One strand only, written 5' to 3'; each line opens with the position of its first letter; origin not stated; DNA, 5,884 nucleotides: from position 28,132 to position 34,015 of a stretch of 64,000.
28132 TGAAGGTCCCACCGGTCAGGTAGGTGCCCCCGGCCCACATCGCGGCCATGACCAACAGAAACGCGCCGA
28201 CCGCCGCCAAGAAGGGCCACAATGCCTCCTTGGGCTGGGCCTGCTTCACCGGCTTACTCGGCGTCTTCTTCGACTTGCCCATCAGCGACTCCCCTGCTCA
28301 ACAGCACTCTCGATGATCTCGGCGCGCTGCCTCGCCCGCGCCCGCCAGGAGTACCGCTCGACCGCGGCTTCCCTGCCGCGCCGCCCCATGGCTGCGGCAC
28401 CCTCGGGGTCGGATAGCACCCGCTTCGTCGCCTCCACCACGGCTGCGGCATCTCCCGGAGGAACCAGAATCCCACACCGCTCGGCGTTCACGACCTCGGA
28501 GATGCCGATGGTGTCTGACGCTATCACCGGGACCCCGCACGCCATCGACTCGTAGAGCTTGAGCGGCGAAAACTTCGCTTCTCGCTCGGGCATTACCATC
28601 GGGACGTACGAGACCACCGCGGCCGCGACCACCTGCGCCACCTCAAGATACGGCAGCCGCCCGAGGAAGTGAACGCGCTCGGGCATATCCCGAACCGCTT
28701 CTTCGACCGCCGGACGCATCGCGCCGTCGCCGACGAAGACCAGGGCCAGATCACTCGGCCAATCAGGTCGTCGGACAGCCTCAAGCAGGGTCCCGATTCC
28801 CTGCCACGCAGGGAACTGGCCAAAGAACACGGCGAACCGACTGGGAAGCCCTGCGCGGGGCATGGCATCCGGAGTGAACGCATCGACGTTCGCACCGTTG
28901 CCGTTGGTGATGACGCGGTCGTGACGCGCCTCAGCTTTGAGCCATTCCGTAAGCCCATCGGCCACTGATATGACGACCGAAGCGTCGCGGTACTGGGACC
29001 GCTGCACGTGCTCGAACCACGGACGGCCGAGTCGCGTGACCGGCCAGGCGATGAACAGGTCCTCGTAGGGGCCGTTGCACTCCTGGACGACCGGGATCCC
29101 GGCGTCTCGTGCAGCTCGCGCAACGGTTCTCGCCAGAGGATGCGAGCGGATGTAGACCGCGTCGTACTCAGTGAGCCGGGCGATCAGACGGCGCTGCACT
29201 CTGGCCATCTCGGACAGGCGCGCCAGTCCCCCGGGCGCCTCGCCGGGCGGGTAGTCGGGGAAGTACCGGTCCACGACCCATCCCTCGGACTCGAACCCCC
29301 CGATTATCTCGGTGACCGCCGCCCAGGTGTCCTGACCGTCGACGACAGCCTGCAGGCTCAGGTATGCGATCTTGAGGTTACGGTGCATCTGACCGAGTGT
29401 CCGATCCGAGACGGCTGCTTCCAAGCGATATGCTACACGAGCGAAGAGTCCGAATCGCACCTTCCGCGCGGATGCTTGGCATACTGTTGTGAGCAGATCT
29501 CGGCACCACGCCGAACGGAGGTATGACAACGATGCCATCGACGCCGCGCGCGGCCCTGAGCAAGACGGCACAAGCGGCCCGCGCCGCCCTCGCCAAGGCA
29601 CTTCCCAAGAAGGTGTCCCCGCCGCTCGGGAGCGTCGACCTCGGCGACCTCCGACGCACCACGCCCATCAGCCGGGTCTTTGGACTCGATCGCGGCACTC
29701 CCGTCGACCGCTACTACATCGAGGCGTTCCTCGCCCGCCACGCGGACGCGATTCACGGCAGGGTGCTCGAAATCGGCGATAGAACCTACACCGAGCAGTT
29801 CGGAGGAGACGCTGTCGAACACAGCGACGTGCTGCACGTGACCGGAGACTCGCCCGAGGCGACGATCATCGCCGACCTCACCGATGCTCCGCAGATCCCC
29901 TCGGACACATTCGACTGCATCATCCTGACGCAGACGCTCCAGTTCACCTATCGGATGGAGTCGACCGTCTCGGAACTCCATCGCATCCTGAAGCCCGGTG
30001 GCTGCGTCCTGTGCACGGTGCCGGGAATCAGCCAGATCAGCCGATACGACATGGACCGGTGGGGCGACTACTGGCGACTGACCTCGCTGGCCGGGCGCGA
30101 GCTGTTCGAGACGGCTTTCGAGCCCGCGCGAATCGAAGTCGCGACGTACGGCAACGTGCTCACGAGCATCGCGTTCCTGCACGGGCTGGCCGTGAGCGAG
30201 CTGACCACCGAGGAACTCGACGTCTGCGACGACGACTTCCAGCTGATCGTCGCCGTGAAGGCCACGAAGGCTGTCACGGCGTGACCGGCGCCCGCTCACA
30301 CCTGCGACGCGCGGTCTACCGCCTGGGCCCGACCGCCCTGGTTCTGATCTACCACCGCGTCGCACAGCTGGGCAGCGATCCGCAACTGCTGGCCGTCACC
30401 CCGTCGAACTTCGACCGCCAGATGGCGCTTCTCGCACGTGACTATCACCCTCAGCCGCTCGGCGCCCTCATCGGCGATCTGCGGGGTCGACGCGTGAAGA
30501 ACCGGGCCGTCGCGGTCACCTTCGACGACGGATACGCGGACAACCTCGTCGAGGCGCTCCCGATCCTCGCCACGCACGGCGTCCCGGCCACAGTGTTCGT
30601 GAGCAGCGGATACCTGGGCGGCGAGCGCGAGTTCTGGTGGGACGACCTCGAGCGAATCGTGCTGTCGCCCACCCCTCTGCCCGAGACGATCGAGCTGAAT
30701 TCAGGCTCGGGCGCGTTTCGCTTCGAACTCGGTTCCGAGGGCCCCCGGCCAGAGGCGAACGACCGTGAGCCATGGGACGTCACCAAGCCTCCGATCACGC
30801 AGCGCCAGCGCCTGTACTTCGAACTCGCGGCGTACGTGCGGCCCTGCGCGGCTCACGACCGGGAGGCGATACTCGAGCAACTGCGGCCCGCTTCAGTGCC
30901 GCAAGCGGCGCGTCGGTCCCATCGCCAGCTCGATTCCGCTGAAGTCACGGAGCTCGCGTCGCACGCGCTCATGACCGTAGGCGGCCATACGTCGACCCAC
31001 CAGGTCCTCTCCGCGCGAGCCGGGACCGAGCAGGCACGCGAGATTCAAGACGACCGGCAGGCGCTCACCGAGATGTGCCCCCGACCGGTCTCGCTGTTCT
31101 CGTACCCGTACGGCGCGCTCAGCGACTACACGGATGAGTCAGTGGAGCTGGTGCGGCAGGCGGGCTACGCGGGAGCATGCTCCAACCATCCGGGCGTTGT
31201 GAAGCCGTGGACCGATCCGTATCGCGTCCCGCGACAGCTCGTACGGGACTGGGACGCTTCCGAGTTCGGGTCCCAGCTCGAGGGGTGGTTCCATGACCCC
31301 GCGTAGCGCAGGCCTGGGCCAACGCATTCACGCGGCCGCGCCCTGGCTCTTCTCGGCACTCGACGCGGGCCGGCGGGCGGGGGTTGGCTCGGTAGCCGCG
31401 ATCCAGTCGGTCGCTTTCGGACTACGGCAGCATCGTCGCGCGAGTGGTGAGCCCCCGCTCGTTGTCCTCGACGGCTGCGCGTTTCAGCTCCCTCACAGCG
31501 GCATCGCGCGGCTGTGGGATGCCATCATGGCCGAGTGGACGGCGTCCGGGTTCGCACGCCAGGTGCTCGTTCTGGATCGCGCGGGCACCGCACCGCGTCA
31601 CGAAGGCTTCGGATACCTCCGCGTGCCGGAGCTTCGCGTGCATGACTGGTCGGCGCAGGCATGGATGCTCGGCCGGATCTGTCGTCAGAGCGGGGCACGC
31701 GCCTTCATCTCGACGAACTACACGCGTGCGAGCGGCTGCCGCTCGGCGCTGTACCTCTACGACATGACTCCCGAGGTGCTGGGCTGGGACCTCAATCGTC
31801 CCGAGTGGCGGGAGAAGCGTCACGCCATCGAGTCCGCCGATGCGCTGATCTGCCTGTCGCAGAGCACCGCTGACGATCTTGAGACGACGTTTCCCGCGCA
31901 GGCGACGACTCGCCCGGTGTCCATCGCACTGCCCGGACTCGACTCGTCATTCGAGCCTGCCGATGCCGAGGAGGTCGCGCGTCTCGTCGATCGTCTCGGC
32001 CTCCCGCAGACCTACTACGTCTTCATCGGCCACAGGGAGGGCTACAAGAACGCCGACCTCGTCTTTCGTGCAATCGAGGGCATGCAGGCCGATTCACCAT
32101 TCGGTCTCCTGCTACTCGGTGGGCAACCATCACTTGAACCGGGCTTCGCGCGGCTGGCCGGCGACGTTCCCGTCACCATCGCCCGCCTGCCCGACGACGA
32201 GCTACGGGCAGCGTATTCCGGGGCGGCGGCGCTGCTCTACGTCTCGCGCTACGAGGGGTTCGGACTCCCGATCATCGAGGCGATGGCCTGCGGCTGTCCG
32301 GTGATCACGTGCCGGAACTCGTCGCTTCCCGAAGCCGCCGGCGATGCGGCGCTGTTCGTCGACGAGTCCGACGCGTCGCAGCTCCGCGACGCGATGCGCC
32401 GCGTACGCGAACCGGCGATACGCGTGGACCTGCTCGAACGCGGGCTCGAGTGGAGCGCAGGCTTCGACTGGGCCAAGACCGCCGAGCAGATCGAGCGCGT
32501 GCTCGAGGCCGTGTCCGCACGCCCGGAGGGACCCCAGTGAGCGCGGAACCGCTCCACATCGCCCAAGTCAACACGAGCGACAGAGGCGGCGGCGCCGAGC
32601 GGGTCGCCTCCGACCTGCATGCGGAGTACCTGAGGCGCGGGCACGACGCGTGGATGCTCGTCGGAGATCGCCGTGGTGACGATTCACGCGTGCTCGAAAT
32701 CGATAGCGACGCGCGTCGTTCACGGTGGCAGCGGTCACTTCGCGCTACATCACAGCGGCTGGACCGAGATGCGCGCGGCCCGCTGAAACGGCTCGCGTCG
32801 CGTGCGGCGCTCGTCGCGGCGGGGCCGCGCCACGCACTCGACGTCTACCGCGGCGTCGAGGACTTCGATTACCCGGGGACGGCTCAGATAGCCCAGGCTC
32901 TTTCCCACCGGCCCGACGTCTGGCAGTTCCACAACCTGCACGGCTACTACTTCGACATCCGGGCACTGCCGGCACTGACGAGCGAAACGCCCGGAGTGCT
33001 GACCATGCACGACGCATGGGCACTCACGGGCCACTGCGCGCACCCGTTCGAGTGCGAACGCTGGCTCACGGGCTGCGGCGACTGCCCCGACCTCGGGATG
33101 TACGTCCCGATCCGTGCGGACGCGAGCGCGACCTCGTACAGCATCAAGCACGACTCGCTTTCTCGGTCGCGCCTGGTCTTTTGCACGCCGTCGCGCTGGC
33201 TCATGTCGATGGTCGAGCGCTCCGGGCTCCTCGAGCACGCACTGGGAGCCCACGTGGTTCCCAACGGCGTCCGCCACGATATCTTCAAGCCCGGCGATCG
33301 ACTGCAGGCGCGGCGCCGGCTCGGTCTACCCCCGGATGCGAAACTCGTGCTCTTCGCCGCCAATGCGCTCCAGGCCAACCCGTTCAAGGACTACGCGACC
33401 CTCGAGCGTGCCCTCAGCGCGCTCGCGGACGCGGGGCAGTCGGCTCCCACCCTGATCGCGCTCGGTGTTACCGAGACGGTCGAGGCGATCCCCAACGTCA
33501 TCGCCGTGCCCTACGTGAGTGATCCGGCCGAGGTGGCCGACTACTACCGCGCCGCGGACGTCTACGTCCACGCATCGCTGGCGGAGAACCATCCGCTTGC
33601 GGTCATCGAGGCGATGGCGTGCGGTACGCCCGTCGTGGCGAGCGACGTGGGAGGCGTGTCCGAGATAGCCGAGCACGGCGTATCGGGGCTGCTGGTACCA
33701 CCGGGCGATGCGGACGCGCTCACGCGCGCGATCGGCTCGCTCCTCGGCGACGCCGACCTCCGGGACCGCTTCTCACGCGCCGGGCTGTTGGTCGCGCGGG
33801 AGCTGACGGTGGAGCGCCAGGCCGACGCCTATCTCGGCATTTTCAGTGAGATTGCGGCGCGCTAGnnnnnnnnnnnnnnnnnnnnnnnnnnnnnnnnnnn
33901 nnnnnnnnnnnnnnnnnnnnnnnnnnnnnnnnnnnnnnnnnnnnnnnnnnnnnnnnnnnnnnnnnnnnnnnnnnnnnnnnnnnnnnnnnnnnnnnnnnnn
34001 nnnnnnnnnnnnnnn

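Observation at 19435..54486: Integrated model: a glycosylated cytochrome nanowire system in a monoderm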

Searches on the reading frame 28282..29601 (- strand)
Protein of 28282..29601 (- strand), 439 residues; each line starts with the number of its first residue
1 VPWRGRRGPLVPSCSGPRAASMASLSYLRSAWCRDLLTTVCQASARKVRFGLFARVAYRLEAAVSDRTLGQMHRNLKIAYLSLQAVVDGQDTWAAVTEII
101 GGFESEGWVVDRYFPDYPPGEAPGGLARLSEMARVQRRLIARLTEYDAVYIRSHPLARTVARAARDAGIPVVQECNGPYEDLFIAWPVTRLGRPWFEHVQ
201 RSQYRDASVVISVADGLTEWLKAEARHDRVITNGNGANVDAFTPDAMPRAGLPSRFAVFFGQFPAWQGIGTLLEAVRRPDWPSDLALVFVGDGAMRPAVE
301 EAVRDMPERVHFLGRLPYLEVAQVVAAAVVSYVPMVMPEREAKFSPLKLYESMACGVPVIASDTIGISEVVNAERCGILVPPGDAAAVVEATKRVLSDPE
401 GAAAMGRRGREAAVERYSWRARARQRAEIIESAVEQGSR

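Call 4: search_protein_families(library=pfam, proteins=[window:28282-29601:-])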
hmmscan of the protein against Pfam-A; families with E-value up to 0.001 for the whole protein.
window:28282-29601:- (439 aa): 6 families
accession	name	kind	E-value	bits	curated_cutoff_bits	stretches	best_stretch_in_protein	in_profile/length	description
PF13692.12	Glyco_trans_1_4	-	7.6e-26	91.5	27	1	257-398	4-142/142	Glycosyl transferases group 1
PF00534.26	Glycos_transf_1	-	8.9e-23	81.1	26.4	1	255-411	16-171/172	Glycosyl transferases group 1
PF13524.12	Glyco_trans_1_2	-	3e-13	50.4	25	1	302-425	27-141/144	Glycosyl transferase-like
PF13579.12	Glyco_trans_4_4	-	5e-09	37.1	29.7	1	118-234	46-156/158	Glycosyl transferase 4-like domain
PF13439.12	Glyco_transf_4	-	6.5e-08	33.2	28.5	1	114-234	43-165/170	Glycosyltransferase Family 4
PF20706.3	GT4-conflict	-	1.2e-05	24.9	26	1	199-424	139-383/385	Family 4 Glycosyltransferase in conflict systems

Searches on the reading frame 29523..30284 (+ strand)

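Call 4: search_protein_families(library=pfam, proteins=[window:29523-30284:+])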
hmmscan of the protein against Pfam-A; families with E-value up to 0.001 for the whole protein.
window:29523-30284:+ (253 aa): 5 families
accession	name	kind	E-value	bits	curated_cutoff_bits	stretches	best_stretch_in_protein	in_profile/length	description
PF08241.18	Methyltransf_11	-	3.9e-08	34.3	21.2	1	114-163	46-94/95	Methyltransferase domain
PF13489.12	Methyltransf_23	-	9.8e-07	29.1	27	1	118-190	77-138/164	Methyltransferase domain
PF08242.18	Methyltransf_12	-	2.3e-05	25.5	30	1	123-161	59-97/98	Methyltransferase domain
PF13649.12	Methyltransf_25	-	8.2e-05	23.7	27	1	115-160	51-97/97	Methyltransferase domain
PF13847.12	Methyltransf_31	-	0.00058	20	27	1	116-167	60-112/145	Methyltransferase domain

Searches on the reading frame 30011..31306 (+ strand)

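Call 5: search_protein_families(library=pfam, proteins=[window:30011-31306:+])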
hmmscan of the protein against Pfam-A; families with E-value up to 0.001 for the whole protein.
window:30011-31306:+ (431 aa): 1 family
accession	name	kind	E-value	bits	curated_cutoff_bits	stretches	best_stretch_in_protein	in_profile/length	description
PF01522.26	Polysacc_deac_1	-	4.6e-22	78.7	23.1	2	310-387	49-122/124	Polysaccharide deacetylase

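Call 65: search_protein_families(library=ncbifam, proteins=[window:30011-31306:+], max_evalue=0.00001)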
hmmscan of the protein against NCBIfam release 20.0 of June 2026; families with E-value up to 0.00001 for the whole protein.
window:30011-31306:+ (431 aa): 6 families
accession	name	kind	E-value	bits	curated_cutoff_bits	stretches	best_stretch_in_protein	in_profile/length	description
TIGR03933.1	PIA_icaB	equivalog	1.5e-09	37.8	248.35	0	128-205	34-112/245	intercellular adhesin biosynthesis polysaccharide N-deacetylase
NF011177.0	PRK14582.1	equivalog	9e-09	34.1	923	1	110-194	50-136/671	poly-beta-1,6-N-acetyl-D-glucosamine N-deacetylase PgaB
TIGR03938.2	deacetyl_PgaB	equivalog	1.2e-08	33.7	321.9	1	109-202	3-101/621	poly-beta-1,6-N-acetyl-D-glucosamine N-deacetylase PgaB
TIGR04243.1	nodulat_NodB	equivalog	1.4e-08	34.5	240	0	322-373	56-108/197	chitooligosaccharide deacetylase NodB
NF045820.1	PgAcgDacpgdA_Strep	equivalog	5.1e-07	28.9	800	0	322-380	322-380/463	peptidoglycan-N-acetylglucosamine deacetylase PgdA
TIGR02764.1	spore_ybaN_pdaB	equivalog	3e-06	27.1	237.4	0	316-387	54-122/191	polysaccharide deacetylase family sporulation protein PdaB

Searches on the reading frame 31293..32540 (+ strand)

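Call 5: search_protein_families(library=pfam, proteins=[window:31293-32540:+])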
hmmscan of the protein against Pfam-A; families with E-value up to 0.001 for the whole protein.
window:31293-32540:+ (415 aa): 5 families
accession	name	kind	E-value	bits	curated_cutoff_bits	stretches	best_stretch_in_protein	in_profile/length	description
PF13692.12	Glyco_trans_1_4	-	1.8e-17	64.4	27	1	242-371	4-139/142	Glycosyl transferases group 1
PF00534.26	Glycos_transf_1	-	3.5e-17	62.9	26.4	1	239-371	15-155/172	Glycosyl transferases group 1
PF13524.12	Glyco_trans_1_2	-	1.1e-07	32.4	25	1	296-401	32-143/144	Glycosyl transferase-like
PF20706.3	GT4-conflict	-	1.2e-06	28.3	26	1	174-347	139-318/385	Family 4 Glycosyltransferase in conflict systems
PF13439.12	Glyco_transf_4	-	0.00067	20.2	28.5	0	127-208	88-158/170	Glycosyltransferase Family 4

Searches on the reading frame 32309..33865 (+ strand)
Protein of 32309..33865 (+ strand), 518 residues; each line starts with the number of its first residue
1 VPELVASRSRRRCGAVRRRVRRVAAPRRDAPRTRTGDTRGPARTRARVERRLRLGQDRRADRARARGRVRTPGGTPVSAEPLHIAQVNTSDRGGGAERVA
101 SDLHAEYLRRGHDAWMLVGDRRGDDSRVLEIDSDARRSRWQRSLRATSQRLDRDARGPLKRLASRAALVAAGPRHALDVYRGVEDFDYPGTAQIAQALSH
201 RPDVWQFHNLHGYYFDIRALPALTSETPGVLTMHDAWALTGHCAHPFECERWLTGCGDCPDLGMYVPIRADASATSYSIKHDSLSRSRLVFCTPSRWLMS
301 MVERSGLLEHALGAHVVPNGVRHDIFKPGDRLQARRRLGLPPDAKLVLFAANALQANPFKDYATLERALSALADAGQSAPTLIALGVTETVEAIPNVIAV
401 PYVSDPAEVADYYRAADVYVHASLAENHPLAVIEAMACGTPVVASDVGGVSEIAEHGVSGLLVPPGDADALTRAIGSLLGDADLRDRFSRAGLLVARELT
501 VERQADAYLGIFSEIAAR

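Call 5: search_protein_families(library=pfam, proteins=[window:32309-33865:+])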
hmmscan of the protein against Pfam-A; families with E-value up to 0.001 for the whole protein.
window:32309-33865:+ (518 aa): 4 families
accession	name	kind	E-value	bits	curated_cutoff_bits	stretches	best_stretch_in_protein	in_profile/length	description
PF00534.26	Glycos_transf_1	-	2.6e-27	95.9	26.4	1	390-492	68-169/172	Glycosyl transferases group 1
PF13692.12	Glyco_trans_1_4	-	1.3e-26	94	27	1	358-481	13-142/142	Glycosyl transferases group 1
PF20706.3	GT4-conflict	-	3.4e-09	36.6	26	1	396-460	262-326/385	Family 4 Glycosyltransferase in conflict systems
PF13524.12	Glyco_trans_1_2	-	3.3e-07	30.8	25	1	405-509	36-143/144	Glycosyl transferase-like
